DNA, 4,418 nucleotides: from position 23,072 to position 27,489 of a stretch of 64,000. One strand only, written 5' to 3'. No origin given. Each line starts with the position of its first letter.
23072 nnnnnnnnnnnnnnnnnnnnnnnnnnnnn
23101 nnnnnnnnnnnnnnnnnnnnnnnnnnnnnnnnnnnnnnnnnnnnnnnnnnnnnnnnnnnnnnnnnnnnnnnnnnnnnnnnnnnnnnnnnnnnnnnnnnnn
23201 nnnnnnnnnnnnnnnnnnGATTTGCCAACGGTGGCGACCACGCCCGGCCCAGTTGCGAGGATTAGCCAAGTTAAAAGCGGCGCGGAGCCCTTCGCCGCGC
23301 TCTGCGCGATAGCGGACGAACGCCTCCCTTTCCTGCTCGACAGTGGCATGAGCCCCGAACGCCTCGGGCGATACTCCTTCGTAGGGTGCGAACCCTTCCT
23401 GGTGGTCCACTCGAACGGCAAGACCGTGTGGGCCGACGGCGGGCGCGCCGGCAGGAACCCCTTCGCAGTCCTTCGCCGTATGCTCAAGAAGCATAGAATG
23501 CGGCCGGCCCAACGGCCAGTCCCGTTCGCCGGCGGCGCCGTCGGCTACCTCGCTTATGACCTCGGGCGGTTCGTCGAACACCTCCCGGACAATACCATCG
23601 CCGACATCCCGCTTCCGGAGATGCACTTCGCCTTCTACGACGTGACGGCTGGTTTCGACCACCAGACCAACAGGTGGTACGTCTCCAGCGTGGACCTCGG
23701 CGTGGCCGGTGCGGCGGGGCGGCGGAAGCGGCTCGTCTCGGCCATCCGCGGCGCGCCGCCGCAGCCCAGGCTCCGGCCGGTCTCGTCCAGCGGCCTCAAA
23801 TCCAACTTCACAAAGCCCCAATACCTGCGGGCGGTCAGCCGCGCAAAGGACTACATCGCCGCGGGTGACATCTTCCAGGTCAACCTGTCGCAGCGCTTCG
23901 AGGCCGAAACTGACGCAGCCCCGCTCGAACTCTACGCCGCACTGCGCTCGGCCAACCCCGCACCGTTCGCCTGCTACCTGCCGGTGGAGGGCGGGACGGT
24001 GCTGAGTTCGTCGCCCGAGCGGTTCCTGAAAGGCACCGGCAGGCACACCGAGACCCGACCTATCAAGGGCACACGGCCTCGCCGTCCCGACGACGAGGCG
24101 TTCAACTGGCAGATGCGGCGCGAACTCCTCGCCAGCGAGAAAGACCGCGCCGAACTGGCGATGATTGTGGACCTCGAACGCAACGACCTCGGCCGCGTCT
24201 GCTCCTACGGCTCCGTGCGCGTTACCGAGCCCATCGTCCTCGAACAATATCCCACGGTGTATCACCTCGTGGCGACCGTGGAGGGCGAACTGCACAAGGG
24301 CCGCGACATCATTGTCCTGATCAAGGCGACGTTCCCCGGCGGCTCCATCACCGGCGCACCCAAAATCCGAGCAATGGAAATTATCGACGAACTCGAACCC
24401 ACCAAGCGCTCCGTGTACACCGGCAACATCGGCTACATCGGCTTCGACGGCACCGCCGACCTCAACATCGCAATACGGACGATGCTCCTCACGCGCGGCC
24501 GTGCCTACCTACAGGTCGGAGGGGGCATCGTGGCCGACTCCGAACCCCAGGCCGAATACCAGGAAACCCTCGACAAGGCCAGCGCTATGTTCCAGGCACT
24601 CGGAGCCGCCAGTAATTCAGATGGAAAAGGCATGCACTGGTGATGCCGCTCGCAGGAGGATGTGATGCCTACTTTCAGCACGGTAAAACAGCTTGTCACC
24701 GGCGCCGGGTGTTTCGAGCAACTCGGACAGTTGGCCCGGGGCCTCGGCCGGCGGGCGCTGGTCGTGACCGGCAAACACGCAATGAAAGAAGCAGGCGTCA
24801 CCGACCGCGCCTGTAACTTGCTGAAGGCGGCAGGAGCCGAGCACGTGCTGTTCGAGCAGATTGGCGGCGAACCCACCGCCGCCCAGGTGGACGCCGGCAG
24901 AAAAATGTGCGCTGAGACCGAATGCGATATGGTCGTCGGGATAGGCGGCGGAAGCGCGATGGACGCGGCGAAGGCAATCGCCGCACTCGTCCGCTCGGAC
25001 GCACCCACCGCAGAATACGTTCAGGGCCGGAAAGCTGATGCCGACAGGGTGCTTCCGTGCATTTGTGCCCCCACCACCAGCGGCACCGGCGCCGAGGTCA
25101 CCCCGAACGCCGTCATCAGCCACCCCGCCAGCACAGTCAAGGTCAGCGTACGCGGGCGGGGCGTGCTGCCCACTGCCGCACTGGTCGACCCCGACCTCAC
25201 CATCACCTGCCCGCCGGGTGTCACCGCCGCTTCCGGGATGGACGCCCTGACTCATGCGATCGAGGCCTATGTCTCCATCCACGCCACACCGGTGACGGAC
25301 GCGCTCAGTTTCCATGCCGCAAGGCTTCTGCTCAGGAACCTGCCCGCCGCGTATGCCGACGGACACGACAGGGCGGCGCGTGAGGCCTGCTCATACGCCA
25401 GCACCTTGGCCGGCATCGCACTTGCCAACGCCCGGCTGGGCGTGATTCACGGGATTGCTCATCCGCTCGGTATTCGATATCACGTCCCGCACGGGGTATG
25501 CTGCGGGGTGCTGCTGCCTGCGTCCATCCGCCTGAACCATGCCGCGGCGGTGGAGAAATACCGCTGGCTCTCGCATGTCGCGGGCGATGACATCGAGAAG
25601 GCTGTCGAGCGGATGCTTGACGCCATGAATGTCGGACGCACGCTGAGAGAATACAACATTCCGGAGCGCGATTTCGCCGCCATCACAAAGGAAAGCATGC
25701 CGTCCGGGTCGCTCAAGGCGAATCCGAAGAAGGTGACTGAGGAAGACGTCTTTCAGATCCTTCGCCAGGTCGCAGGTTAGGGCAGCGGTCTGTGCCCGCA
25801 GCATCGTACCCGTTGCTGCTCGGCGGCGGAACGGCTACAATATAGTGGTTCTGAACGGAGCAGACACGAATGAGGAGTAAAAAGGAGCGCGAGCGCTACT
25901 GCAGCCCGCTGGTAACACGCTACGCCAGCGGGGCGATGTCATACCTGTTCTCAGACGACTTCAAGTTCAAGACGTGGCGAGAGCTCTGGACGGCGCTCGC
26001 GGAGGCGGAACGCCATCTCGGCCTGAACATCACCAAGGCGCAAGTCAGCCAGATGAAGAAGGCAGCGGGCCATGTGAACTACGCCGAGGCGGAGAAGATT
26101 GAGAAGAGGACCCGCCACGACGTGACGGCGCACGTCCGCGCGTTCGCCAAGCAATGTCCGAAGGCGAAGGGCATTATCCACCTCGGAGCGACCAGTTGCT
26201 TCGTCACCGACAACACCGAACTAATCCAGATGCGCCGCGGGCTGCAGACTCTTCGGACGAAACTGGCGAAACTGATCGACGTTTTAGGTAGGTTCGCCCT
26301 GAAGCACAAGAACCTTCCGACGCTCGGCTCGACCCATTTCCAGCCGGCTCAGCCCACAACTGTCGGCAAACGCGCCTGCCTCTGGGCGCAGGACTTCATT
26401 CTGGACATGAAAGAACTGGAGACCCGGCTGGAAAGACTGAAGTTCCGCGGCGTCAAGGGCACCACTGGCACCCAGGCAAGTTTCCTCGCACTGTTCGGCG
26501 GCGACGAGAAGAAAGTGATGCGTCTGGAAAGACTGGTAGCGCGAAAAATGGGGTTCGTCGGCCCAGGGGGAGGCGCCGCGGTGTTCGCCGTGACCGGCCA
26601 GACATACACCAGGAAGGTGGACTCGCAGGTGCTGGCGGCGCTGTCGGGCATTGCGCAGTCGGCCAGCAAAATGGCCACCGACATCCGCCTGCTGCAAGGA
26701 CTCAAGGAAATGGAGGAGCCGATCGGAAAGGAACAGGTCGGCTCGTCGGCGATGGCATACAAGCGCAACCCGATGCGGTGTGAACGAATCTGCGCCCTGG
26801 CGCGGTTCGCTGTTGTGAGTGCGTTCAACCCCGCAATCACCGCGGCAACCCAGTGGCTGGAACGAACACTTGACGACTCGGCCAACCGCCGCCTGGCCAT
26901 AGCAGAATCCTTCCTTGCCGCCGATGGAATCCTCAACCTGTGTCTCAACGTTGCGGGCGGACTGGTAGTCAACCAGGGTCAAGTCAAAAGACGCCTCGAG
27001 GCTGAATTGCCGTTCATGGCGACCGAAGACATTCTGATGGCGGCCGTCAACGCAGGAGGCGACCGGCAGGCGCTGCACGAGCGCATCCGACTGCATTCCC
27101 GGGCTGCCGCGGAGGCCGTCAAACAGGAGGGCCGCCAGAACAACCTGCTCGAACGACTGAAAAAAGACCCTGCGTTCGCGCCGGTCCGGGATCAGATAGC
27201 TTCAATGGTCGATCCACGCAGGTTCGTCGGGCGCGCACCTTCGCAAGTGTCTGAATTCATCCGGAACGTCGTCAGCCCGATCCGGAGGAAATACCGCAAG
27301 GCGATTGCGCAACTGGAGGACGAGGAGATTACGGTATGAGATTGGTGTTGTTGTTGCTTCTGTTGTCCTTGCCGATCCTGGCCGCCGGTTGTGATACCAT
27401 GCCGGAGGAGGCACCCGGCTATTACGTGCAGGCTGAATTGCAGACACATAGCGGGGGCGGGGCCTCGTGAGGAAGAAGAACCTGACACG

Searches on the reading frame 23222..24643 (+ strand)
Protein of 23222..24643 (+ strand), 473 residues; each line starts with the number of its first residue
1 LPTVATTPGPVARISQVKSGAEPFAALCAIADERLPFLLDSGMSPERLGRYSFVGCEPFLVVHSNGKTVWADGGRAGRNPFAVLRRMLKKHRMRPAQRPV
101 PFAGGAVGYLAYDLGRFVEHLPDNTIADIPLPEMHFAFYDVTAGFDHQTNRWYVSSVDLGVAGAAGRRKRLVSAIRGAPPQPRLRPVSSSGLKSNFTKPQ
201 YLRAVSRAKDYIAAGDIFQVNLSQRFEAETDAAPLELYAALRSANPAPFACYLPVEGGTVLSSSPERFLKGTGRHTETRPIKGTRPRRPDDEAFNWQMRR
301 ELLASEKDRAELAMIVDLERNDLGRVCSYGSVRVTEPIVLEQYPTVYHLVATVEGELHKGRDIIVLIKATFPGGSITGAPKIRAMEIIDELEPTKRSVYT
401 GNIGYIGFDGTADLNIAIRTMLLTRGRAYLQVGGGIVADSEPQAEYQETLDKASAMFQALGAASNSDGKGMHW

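Call 75: search_protein_families(library=pfam, proteins=[window:23222-24643:+], max_evalue=0.00001)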
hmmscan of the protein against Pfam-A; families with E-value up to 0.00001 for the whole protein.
window:23222-24643:+ (473 aa): 2 families
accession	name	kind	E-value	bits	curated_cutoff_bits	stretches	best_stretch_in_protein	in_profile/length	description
PF00425.24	Chorismate_bind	-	2.5e-89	299.7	27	1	198-452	2-257/257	chorismate binding enzyme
PF04715.19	Anth_synt_I_N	-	1.1e-32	113.6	23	1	22-154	4-140/140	Anthranilate synthase component I, N terminal region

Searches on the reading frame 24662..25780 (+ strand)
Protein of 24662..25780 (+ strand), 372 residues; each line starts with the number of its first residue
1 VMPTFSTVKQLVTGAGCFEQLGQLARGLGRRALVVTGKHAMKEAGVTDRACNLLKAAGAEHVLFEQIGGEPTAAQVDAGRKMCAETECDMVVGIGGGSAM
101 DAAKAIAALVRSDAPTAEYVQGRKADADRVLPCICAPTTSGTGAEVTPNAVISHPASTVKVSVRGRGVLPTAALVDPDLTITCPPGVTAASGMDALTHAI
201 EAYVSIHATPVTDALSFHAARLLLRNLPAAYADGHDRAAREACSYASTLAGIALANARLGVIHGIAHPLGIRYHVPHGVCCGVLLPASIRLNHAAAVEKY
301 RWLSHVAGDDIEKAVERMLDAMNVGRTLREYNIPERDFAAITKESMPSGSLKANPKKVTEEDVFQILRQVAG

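Call 75: search_protein_families(library=pfam, proteins=[window:24662-25780:+], max_evalue=0.00001)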
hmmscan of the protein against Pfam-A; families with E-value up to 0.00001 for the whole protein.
window:24662-25780:+ (372 aa): 3 families
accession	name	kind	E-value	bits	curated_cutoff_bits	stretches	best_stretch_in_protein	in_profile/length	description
PF25137.1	ADH_Fe_C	-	5.3e-55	186.6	27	1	188-369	1-192/194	Fe-containing alcohol dehydrogenase family, C-terminal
PF00465.25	Fe-ADH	-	2e-49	167.9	31.3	1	10-177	3-168/168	Iron-containing alcohol dehydrogenase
PF13685.12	Fe-ADH_2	-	2.7e-09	37.6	28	1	14-109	3-96/149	Iron-containing alcohol dehydrogenase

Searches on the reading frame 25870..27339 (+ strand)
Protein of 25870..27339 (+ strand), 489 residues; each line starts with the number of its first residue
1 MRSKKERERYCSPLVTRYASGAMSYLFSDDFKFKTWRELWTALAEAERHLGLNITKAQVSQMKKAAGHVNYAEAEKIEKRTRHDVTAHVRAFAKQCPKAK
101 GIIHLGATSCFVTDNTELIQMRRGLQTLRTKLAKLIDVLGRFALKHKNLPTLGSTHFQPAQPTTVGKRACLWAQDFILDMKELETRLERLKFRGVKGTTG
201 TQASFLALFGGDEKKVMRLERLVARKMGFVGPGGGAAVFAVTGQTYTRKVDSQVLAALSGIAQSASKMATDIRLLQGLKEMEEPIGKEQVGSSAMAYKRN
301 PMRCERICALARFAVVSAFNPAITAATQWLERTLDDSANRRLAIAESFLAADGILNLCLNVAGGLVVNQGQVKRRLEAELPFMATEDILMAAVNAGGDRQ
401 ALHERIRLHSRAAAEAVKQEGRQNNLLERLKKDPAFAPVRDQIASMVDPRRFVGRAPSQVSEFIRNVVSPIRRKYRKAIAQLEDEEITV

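Call 75: search_protein_families(library=pfam, proteins=[window:25870-27339:+], max_evalue=0.00001)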
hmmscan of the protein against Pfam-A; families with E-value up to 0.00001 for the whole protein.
window:25870-27339:+ (489 aa): 2 families
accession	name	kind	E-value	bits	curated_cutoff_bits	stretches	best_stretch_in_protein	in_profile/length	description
PF00206.25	Lyase_1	-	2.6e-24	86.7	27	1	39-310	31-306/312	Lyase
PF10397.14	ADSL_C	-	2.3e-20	73.1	32.7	1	381-463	1-79/79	Adenylosuccinate lyase C-terminus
